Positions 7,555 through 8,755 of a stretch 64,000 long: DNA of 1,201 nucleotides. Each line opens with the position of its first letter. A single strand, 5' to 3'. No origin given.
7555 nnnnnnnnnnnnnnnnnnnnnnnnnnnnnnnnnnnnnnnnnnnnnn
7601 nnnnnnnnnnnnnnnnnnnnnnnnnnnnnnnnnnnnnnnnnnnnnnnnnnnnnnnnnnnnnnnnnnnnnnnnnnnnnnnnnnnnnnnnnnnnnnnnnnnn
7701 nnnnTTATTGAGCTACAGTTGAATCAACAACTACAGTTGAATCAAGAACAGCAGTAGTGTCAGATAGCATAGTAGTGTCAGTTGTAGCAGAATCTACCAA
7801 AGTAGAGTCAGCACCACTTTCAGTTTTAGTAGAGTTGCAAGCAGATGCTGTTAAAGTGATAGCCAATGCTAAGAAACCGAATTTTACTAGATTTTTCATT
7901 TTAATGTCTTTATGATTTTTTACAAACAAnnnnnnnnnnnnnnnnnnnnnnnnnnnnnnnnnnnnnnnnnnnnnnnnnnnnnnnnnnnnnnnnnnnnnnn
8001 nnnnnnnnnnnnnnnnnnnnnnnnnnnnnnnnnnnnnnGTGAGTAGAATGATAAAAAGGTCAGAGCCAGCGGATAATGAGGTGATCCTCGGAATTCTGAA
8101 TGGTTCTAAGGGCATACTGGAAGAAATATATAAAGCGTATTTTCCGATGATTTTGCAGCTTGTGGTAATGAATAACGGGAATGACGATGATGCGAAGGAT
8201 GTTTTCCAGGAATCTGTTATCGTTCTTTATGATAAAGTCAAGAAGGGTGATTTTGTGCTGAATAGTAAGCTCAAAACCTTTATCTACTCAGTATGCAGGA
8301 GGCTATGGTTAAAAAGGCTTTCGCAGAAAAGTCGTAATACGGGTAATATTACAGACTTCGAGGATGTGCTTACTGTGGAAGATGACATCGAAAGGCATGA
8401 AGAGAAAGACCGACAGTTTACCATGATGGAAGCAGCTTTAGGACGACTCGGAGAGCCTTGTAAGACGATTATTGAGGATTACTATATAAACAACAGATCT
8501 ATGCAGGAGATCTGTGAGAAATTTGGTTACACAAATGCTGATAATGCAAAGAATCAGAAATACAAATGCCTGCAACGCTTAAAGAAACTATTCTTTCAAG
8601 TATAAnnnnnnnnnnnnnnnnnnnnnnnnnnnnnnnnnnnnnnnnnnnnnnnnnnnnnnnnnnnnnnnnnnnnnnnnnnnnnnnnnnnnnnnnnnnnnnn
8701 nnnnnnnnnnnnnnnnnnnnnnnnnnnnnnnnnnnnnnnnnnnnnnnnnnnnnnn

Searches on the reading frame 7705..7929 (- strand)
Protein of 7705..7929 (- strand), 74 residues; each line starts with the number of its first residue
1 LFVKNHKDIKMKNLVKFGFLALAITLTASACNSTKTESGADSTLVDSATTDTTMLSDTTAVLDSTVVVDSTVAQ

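Call 3: search_protein_families(library=pfam, proteins=[window:7705-7929:-], max_evalue=1)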
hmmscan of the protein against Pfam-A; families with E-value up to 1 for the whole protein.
window:7705-7929:- (74 aa): 0 families

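Call 63: search_protein_families(library=ncbifam, proteins=[window:7705-7899:-], max_evalue=1)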
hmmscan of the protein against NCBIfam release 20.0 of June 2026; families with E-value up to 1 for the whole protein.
window:7705-7899:- (64 aa): 3 families
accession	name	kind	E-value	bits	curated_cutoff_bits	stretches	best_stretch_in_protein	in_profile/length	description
NF050142.1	PG1828_fam_lipo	equivalog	1.2e-09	38.7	50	1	1-55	1-58/59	PG1828 family lipoprotein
NF045931.1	LP_sig_MAG6090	domain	0.06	13.3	35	1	4-21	6-23/25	lipoprotein, MAG6090 family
NF050129.1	T4SSInhibSmlt3025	equivalog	0.068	12.4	500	1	10-48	12-51/287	Smlt3025 familytype IV secretion system inhibitor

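Call 71: search_protein_families(library=ncbifam, alignment_id=A5, max_evalue=0.01)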
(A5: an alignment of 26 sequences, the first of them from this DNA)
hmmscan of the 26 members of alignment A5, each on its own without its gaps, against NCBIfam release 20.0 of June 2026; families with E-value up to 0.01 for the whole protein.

A. member 1, seq(64 aa): 1 family
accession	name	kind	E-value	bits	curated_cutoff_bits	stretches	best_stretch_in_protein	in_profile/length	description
NF050142.1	PG1828_fam_lipo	equivalog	1.2e-09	38.7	50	1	1-55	1-58/59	PG1828 family lipoprotein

B. families by the number of members that match (of 26 scanned): 14 families
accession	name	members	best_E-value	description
NF050142.1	PG1828_fam_lipo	25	5.2e-18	PG1828 family lipoprotein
NF052551.1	EnvBioLpgNMYCTU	5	0.0022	envelope biogenesis lipoprotein LpqN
NF008067.1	PRK10802.1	4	0.0004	peptidoglycan-associated lipoprotein Pal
NF040598.1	Ala_zip_lipo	2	0.0053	Lpp/OprI family alanine-zipper lipoprotein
NF033481.2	auto_Ata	1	0.0021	trimeric autotransporter adhesin Ata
NF053723.1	BCAL1086_gp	1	0.0022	BCAL1086 family glycoprotein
NF047840.1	lipo_Ag473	1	0.0026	Ag473 family lipoprotein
NF047481.1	lipo_LIC12587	1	0.0029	LIC12587 family lipoprotein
NF038041.1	fim_Mfa1_fam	1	0.0034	Mfa1 family fimbria major subunit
NF007858.0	PRK10568.1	1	0.0041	molecular chaperone OsmY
TIGR04454.1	Lepto_4Cys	1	0.0056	TIGR04454 family lipoprotein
NF041601.1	PA5502_lipo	1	0.0072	PA5502 family lipoprotein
NF052320.1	Cbp1_fam_LP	1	0.0074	Cbp1 family collagen-binding glycoprotein adhesin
NF051862.1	BT4005_BT4719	1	0.0081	NigD1/NigD2 family lipoprotein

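Call 76: find_homologous_proteins(query=A5, max_evalue=1)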
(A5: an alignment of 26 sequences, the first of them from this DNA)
Query A5 (26 sequences) (64 aa, profile of the alignment): 614 proteins with E <= 1 among 8000 candidates; the best 120 are listed.
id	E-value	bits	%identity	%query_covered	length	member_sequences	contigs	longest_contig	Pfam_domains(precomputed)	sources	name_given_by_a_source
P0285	1.6e-20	91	61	78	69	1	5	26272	-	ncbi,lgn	-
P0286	4.1e-20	90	63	47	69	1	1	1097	-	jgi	-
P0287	5.2e-20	89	64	50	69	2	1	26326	-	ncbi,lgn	-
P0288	1.6e-19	88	57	89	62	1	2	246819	-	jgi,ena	jgi:hypothetical protein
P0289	3.0e-19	87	55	100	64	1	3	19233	-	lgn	-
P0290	3.0e-19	87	57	89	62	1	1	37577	-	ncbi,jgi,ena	jgi:hypothetical protein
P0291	3.2e-19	87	52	98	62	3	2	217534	-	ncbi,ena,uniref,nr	ncbi:hypothetical protein [Pedobacter cryophilus]|uniref:Coproporphyrinogen III oxidase n=1 Tax=Pedo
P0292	4.6e-19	86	56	98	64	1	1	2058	-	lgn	-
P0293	5.7e-19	86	58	56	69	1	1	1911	-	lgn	-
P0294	7.1e-19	86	51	100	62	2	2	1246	-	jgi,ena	-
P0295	7.2e-19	86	68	59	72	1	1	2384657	-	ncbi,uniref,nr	ncbi:hypothetical protein VRU48_05910 [Pedobacter sp. KR3-3]|uniref:Lipoprotein n=1 Tax=Pedobacter a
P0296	7.7e-19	86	80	47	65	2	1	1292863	-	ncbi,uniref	ncbi:hypothetical protein WG906_00415 [Pedobacter sp. P351]|uniref:hypothetical protein n=1 Tax=Pedo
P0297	8.4e-19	85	63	61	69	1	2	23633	-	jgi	jgi:hypothetical protein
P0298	9.4e-19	85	56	97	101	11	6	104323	-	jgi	-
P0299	1.1e-18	85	57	98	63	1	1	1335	-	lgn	-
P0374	4.2e-10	58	40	95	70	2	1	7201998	-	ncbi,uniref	ncbi:hypothetical protein AAHN97_03270 [Chitinophaga niabensis]|uniref:hypothetical protein n=1 Tax=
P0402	5.8e-7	48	40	39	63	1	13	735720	-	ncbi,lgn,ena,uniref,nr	ncbi:hypothetical protein SAMN04515674_103221 [Pseudarcicella hirudinis]|uniref:Lipoprotein n=1 Tax=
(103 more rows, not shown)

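Call 77: find_encoding_contigs(protein=P0374, flank=3000, max_places=1)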
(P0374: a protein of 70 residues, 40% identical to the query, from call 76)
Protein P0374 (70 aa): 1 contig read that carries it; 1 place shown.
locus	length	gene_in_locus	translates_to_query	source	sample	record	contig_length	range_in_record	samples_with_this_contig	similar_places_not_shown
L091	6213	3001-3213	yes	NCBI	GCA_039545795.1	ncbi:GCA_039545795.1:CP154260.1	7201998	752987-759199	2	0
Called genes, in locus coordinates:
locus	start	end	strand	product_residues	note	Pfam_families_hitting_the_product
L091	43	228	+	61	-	PF05532:CsbD (weak)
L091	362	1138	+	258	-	PF13620:CarboxypepD_reg (weak), PF13715:CarbopepD_reg_2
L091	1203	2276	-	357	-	PF05579:Peptidase_S32 (faint), PF00089:Trypsin, PF13365:Trypsin_2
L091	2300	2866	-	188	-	PF04542:Sigma70_r2 (weak)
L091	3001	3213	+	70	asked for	-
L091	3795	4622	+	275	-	PF00800:PDT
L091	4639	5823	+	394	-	PF00155:Aminotran_1_2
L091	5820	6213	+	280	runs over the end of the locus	PF03446:NAD_binding_2 (weak), PF03807:F420_oxidored, PF02153:PDH_N, PF20463:PDH_C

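Call 78: find_encoding_contigs(protein=P0402, flank=3000, max_places=1)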
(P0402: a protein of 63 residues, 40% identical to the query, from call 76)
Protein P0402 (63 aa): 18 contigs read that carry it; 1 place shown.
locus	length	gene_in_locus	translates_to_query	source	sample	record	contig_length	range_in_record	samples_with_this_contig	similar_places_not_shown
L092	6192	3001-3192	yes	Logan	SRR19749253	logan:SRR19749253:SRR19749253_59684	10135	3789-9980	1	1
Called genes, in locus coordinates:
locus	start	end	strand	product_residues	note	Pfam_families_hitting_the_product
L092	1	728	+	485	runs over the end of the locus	PF00361:Proton_antipo_M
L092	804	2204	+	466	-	PF00361:Proton_antipo_M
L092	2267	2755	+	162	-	PF04138:GtrA_DPMS_TM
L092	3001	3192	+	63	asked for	-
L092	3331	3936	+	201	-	PF10263:SprT-like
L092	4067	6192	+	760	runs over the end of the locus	?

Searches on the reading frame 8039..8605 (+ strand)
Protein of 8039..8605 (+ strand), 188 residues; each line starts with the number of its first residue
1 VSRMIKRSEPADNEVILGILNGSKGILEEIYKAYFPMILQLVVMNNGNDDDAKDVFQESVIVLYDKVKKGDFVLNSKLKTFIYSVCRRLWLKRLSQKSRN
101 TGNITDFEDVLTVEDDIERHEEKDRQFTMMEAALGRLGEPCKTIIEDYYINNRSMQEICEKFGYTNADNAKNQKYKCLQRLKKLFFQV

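Call 3: search_protein_families(library=pfam, proteins=[window:8039-8605:+], max_evalue=1)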
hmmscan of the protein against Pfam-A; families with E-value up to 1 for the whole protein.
window:8039-8605:+ (188 aa): 5 families
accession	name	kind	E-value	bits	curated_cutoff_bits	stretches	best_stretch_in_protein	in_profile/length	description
PF04542.20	Sigma70_r2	-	5.8e-06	26.5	24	1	31-99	2-70/71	Sigma-70 region 2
PF04545.22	Sigma70_r4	-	0.08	12.9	24.1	1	133-165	1-33/50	Sigma-70, region 4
PF21147.3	AMPK_alpha_AID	-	0.11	12.8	27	1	150-168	1-19/46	AMP-activated protein kinase, alpha subunit, autoinhibitory domain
PF00014.29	Kunitz_BPTI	-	0.13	13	21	1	138-173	9-41/53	Kunitz/Bovine pancreatic trypsin inhibitor domain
PF13992.11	YecR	-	0.19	12.5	27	1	147-178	24-55/73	YecR-like lipoprotein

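Call 4: search_protein_families(library=ncbifam, proteins=[window:8039-8605:+], max_evalue=1)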
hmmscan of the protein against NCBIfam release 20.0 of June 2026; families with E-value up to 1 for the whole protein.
window:8039-8605:+ (188 aa): 56 families (the best 25 are shown)
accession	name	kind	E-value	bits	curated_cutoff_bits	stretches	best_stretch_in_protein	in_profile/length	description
TIGR02937.1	sigma70-ECF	superfamily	4.4e-20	71.9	42.9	1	27-183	3-163/165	sigma-70 family RNA polymerase sigma factor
TIGR02985.1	Sig70_bacteroi1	subfamily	2e-12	47.6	126.4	1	28-183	4-160/162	RNA polymerase sigma-70 factor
TIGR02989.1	Sig-70_gvs1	subfamily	2.4e-10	40.6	124.55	1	31-183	7-152/158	RNA polymerase sigma-70 factor, Rhodopirellula/Verrucomicrobium family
NF058625.1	sigma_PG0214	equivalog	2.8e-08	33.6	130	1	40-166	19-143/170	GFO_1088 family ECF-type sigma factor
NF009172.0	PRK12519.1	subfamily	4.2e-08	32.9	222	1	6-184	10-188/194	RNA polymerase sigma factor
NF007222.0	PRK09640.1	equivalog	9.6e-08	31.8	194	1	27-183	28-180/188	RNA polymerase sigma factor SigX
NF007223.0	PRK09641.1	equivalog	2.3e-07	30.8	209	1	15-160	8-160/187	RNA polymerase sigma factor SigW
NF009194.0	PRK12542.1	equivalog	3.7e-07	30.5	211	1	27-181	11-166/185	RNA polymerase sigma factor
NF009174.0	PRK12522.1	equivalog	4.1e-07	30.2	217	1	27-160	5-143/175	RNA polymerase sigma factor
NF007215.0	PRK09637.1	equivalog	5.9e-07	29.6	212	1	27-186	3-155/181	RNA polymerase sigma factor SigZ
NF009168.0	PRK12515.1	subfamily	9.3e-07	28.5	236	1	5-164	2-159/189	RNA polymerase sigma factor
NF008890.0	PRK11924.1-3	equivalog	1.3e-06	28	284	1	26-183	40-199/205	RNA polymerase sigma factor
NF006930.0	PRK09415.1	subfamily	1.8e-06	27.9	198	1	24-184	15-174/179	RNA polymerase factor sigma C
TIGR02959.1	SigZ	equivalog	3.9e-06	26.8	168.65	1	47-186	17-149/170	RNA polymerase sigma factor SigZ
TIGR02948.1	SigW_bacill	equivalog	5.1e-06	26.7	243.1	1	17-162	10-162/187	RNA polymerase sigma factor SigW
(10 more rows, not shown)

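Call 62: search_solved_structures(query=window:8048-8602:+, max_evalue=0.001)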
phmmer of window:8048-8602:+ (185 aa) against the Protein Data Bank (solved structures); distinct sequences matched with E-value up to 0.001: 1.
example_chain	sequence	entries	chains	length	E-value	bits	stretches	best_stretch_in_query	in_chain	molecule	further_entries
5wuq_A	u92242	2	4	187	0.00065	22.7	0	17-95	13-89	ECF RNA polymerase sigma factor SigW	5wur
